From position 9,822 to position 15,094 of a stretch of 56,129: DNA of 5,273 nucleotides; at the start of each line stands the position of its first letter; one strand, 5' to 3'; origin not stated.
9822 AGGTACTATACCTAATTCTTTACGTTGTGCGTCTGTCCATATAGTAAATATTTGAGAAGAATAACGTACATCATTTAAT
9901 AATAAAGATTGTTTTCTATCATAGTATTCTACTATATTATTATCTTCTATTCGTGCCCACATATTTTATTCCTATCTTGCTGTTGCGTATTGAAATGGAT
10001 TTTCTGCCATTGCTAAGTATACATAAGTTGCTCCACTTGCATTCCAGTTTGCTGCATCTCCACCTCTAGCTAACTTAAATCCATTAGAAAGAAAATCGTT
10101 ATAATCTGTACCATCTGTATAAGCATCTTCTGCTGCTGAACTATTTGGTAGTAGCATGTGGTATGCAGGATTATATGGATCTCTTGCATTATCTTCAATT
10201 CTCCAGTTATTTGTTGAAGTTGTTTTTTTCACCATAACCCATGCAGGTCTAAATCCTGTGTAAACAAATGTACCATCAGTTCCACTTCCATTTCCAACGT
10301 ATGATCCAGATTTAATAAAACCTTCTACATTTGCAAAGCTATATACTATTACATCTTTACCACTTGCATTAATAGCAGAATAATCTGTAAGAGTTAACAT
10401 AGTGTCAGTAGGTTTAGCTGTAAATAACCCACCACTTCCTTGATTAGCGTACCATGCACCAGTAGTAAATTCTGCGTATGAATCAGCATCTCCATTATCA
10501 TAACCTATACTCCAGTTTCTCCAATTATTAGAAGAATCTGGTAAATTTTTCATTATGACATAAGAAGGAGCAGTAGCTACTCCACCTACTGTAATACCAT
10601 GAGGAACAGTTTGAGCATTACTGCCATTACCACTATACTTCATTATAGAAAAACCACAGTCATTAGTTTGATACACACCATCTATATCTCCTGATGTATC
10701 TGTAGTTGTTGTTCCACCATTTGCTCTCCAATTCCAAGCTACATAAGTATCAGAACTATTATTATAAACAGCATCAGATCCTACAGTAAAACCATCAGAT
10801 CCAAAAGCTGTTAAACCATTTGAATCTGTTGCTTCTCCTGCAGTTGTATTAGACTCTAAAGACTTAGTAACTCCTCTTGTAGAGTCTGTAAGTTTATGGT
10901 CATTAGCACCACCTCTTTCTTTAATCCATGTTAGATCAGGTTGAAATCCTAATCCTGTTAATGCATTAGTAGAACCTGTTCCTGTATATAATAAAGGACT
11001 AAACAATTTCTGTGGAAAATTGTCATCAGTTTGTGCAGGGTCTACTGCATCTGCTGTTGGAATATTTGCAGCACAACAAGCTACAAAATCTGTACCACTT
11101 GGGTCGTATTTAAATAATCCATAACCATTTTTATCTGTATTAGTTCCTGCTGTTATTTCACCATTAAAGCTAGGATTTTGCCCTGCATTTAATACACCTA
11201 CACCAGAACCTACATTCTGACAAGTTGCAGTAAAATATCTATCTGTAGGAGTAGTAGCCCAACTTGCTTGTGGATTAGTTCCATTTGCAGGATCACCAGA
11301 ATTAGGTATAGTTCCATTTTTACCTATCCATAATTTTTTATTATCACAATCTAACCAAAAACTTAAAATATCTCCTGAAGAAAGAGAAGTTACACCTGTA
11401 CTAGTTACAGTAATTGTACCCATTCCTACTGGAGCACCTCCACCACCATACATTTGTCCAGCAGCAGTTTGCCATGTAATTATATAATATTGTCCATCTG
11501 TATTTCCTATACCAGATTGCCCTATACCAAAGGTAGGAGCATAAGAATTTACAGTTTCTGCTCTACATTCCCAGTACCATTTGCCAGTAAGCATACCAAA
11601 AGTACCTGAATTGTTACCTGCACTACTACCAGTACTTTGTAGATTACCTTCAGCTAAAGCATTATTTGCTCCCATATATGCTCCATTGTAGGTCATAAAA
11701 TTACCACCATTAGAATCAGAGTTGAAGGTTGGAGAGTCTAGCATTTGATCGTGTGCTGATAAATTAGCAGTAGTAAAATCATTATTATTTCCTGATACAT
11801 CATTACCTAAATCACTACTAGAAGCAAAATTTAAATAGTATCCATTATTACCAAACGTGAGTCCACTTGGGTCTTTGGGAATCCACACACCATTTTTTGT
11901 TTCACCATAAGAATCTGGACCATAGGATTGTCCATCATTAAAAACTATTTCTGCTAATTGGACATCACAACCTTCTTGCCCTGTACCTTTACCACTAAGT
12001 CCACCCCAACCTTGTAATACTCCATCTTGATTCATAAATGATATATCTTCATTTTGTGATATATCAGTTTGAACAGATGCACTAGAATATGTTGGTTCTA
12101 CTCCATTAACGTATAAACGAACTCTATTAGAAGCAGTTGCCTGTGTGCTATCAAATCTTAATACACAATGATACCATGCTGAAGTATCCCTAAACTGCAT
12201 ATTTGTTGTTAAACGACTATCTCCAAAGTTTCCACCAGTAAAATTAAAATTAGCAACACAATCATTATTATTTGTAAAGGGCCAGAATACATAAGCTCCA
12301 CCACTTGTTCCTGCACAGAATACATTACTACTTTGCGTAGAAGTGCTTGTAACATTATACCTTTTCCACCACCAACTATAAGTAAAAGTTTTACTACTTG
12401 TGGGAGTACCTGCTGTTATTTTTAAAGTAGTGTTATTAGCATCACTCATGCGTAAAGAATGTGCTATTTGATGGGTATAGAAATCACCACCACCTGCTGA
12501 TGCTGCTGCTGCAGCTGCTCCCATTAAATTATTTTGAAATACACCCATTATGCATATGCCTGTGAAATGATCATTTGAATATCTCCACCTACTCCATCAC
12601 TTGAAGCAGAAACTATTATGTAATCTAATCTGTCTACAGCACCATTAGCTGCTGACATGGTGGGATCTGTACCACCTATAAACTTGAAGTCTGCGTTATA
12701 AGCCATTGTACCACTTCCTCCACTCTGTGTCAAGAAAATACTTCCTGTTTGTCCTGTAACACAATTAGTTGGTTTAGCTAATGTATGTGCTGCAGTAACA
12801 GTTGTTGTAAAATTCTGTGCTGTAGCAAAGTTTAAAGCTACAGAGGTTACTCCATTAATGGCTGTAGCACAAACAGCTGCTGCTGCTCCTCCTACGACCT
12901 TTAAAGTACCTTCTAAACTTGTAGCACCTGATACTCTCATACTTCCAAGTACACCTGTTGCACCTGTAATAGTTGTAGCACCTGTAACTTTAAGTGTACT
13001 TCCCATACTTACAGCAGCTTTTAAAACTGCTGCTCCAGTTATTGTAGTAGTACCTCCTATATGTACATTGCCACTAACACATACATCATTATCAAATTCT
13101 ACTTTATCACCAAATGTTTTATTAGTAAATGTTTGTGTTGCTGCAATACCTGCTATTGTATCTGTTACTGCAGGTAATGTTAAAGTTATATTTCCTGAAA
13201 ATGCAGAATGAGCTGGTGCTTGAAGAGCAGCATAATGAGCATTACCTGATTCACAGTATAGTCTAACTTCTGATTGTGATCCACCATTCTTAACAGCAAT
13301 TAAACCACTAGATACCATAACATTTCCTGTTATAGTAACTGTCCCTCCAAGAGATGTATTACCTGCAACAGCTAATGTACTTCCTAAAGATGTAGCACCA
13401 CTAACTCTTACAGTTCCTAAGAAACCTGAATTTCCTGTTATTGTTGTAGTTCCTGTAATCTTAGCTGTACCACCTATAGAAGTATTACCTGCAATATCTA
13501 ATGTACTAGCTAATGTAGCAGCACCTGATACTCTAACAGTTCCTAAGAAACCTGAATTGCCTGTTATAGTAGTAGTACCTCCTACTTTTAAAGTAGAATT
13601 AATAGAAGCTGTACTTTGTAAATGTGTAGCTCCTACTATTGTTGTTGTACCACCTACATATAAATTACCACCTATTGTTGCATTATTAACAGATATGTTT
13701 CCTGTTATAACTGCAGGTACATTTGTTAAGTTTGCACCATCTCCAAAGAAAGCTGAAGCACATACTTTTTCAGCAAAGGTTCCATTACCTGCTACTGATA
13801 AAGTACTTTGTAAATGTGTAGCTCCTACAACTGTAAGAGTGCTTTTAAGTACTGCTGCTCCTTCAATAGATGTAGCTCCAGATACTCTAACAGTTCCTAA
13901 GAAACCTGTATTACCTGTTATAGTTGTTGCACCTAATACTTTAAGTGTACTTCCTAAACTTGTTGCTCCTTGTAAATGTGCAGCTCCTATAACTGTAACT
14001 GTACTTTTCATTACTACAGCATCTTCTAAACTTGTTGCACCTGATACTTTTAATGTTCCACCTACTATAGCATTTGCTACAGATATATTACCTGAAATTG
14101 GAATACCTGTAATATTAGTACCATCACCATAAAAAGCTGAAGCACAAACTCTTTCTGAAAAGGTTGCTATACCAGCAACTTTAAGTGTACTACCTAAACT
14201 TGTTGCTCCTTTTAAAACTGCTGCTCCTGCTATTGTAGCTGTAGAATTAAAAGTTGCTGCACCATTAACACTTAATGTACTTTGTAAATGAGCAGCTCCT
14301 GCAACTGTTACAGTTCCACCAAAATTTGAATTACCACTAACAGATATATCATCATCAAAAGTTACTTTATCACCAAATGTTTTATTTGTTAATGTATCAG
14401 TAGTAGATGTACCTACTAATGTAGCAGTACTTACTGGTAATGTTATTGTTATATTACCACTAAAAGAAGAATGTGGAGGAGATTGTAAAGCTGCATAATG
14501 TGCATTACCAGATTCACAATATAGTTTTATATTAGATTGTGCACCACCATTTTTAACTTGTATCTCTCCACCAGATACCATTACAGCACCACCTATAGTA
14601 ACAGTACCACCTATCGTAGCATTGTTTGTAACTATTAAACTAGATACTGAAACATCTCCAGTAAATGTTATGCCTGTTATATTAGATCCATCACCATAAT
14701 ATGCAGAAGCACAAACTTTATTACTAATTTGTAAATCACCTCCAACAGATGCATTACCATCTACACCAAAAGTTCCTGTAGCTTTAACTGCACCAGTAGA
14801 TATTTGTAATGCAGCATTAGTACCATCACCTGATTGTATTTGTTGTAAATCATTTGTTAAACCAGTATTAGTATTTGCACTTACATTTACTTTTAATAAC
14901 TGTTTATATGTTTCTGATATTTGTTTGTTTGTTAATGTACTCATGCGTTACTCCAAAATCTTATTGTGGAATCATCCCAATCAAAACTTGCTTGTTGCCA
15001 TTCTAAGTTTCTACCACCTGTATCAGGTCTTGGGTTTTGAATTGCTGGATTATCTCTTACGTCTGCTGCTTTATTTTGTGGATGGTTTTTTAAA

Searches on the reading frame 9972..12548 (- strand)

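Call 49: search_protein_families(library=pfam, proteins=[window:9972-12548:-], max_evalue=0.001)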
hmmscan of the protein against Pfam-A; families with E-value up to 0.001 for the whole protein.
window:9972-12548:- (858 aa): 1 family
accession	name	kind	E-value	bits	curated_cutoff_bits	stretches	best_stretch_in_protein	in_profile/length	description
PF24299.1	DUF7483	-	2.1e-89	300.3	27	1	512-851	2-330/330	Domain of unknown function (DUF7483)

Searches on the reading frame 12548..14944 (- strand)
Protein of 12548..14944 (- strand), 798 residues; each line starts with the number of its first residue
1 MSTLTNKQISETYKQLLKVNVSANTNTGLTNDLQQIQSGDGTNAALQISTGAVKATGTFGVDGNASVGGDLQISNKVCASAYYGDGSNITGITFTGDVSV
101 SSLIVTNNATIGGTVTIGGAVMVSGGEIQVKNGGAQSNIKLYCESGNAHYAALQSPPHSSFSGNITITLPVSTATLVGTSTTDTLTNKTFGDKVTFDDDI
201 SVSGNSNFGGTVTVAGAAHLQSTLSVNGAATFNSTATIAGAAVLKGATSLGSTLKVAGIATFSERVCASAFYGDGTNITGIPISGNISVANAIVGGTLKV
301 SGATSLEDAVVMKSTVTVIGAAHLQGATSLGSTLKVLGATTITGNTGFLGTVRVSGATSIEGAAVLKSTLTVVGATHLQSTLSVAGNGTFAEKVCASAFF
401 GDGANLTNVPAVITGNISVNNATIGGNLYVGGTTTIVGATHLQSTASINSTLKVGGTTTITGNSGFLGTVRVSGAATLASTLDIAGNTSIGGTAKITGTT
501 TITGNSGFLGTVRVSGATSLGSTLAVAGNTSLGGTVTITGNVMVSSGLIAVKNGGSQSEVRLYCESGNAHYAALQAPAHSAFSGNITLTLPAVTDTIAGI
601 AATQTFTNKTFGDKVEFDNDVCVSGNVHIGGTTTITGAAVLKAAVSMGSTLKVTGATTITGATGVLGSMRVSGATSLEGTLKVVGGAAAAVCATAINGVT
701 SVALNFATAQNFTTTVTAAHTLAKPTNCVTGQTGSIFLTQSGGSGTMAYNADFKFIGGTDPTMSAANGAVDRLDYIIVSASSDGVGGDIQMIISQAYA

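Call 49: search_protein_families(library=pfam, proteins=[window:12548-14944:-], max_evalue=0.001)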
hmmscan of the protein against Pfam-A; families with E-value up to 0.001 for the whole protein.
window:12548-14944:- (798 aa): 1 family
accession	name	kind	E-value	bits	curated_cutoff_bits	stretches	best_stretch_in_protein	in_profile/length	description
PF20854.2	LED_rpt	-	0.00016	21.9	59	0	452-492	133-173/176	LED repeat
